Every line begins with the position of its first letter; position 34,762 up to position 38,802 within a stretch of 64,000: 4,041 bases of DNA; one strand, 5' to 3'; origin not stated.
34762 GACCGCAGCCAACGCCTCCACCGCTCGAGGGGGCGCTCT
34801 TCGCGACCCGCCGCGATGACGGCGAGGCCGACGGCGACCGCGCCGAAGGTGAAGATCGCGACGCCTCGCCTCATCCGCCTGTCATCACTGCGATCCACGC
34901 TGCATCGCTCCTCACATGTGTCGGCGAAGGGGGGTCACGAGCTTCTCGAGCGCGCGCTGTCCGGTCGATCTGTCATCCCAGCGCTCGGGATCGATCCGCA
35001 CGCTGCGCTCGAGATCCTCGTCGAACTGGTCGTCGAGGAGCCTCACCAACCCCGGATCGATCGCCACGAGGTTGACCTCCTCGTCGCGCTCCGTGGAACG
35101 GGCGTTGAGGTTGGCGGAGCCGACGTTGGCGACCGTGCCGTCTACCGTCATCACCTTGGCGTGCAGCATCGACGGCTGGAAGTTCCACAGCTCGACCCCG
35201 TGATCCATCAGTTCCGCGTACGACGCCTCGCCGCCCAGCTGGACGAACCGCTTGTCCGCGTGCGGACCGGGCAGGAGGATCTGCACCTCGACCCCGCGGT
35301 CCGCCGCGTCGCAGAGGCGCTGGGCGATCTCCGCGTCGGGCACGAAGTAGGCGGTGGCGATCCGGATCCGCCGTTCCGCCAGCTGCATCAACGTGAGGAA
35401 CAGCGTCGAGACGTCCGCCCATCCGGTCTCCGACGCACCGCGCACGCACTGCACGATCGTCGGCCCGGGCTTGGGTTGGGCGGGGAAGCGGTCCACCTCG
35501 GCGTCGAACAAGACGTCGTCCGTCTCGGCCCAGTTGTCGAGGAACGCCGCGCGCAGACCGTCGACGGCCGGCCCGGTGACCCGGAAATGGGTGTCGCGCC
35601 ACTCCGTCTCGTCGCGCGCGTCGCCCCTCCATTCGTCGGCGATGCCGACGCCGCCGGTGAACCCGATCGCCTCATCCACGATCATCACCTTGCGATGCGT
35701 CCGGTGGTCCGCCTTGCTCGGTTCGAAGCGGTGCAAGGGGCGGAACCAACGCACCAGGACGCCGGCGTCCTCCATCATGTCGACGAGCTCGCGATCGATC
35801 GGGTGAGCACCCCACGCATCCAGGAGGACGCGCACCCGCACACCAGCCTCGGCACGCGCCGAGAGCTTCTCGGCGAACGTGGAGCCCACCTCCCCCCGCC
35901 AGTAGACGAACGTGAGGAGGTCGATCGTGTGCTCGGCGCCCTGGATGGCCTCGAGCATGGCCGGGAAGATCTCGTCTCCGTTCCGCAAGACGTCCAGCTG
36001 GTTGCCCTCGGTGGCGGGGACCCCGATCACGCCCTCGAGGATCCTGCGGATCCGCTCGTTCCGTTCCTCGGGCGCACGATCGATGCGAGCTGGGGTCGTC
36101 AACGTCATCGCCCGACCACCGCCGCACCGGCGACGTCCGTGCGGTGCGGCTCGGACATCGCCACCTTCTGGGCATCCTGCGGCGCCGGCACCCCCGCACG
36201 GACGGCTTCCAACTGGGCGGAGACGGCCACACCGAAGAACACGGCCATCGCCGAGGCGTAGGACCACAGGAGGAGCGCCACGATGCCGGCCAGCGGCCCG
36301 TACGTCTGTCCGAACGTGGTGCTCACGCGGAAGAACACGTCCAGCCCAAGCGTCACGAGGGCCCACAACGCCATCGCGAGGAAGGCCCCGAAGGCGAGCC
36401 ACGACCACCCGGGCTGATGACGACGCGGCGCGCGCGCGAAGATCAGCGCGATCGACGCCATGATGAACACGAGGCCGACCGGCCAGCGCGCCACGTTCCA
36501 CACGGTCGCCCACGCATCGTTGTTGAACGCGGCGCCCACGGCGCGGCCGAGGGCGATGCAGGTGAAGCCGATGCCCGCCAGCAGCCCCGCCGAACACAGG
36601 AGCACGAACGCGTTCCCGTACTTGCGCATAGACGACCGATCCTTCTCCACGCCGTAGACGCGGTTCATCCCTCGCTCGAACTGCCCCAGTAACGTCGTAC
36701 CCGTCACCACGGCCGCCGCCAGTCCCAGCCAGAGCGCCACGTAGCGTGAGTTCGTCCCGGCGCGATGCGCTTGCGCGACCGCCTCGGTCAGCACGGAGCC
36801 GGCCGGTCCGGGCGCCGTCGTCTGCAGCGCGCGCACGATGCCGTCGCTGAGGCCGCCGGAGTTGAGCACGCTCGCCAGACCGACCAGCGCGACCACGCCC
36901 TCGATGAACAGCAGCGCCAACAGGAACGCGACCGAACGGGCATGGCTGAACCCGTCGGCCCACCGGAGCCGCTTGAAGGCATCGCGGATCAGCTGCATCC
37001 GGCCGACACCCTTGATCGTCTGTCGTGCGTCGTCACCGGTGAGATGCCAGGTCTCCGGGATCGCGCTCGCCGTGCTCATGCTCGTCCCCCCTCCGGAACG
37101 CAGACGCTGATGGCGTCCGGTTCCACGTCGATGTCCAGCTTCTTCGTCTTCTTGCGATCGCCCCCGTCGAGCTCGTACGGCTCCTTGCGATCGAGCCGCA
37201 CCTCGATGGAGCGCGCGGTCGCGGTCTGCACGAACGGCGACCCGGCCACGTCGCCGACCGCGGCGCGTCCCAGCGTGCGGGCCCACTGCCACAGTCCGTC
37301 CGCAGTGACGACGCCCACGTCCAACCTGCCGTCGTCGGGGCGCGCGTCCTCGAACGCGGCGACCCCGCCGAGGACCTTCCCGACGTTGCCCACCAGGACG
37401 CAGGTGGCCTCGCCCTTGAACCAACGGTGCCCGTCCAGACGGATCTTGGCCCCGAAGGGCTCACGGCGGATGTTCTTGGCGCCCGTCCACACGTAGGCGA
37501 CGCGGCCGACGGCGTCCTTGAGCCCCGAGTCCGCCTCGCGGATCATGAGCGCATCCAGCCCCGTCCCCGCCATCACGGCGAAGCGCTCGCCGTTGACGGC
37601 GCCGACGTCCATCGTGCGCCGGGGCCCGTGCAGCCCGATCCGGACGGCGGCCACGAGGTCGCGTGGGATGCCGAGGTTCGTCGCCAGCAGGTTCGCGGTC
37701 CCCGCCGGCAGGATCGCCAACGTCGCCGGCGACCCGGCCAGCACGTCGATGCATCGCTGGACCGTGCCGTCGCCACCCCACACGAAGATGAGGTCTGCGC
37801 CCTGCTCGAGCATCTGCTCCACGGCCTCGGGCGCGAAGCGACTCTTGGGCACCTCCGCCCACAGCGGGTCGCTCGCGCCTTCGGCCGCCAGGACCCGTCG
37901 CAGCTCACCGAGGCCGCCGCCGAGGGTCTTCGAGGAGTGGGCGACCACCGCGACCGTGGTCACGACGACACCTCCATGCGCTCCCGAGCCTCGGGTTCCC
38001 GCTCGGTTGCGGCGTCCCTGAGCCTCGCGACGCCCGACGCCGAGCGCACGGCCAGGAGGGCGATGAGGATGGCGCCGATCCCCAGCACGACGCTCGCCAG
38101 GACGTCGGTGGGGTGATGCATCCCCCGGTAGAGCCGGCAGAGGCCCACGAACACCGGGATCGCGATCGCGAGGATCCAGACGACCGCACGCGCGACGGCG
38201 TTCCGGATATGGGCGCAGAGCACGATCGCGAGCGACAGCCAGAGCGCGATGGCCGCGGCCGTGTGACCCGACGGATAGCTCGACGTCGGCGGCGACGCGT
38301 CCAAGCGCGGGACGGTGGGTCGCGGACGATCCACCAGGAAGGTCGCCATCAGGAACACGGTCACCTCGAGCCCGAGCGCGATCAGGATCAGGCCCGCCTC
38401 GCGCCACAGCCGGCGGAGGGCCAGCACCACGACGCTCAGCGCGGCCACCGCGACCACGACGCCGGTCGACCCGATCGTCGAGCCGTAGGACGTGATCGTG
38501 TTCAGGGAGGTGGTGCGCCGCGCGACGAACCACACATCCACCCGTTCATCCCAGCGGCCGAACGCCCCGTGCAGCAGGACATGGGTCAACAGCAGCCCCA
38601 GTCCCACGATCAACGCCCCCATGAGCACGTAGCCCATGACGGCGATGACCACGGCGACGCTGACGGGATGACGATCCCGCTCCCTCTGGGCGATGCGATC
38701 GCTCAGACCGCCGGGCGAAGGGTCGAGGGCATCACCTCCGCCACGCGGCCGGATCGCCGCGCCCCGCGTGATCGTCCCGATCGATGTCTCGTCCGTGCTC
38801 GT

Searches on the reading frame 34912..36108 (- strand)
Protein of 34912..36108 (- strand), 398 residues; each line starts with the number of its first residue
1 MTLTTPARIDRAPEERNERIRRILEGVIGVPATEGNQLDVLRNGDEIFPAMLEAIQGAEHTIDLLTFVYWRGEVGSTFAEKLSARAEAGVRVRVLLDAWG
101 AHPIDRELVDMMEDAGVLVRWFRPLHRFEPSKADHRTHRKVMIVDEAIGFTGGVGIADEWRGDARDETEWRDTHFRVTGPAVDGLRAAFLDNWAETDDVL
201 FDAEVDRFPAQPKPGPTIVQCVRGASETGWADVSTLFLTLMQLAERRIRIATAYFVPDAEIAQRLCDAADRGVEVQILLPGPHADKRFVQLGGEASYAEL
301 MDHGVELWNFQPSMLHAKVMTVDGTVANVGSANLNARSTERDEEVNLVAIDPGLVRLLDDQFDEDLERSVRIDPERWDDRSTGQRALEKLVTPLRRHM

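Call 39: search_protein_families(library=pfam, max_evalue=0.05, proteins=[window:34912-36108:-])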
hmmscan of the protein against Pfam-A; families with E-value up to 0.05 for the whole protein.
window:34912-36108:- (398 aa): 2 families
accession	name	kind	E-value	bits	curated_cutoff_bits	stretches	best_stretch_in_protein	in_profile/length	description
PF13091.12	PLDc_2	-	6.9e-42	142.9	27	2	239-365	3-131/132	PLD-like domain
PF00614.28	PLDc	-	3.1e-09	36.9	21.9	2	315-338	5-28/28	Phospholipase D Active site motif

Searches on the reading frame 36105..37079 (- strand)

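Call 39: search_protein_families(library=pfam, max_evalue=0.05, proteins=[window:36105-37079:-])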
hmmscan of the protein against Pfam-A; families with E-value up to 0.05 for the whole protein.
window:36105-37079:- (324 aa): 1 family
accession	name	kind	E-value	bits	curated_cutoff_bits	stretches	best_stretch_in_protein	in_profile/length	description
PF03631.20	Virul_fac_BrkB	-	7.1e-36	124.6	33.7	1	42-291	4-256/259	Virulence factor BrkB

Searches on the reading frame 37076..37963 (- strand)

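Call 39: search_protein_families(library=pfam, max_evalue=0.05, proteins=[window:37076-37963:-])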
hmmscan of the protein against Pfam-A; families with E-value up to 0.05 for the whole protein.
window:37076-37963:- (295 aa): 3 families
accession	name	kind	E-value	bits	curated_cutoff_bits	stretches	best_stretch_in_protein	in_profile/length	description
PF00781.29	DAGK_cat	-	2.8e-18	66.2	23.6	1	43-123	43-125/125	Diacylglycerol kinase catalytic domain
PF19279.4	YegS_C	-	5.3e-14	52.7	27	1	133-288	4-157/158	YegS C-terminal NAD kinase beta sandwich-like domain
PF01513.26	NAD_kinase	-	0.00037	21.2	25.5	1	43-91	60-108/130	ATP-NAD kinase N-terminal domain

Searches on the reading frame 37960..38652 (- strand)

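Call 39: search_protein_families(library=pfam, max_evalue=0.05, proteins=[window:37960-38652:-])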
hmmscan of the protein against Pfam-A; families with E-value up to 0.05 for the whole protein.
window:37960-38652:- (230 aa): 1 family
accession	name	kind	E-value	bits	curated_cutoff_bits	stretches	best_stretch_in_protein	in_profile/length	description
PF01569.27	PAP2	-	5.8e-18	65.3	27.2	1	89-202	5-125/130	PAP2 superfamily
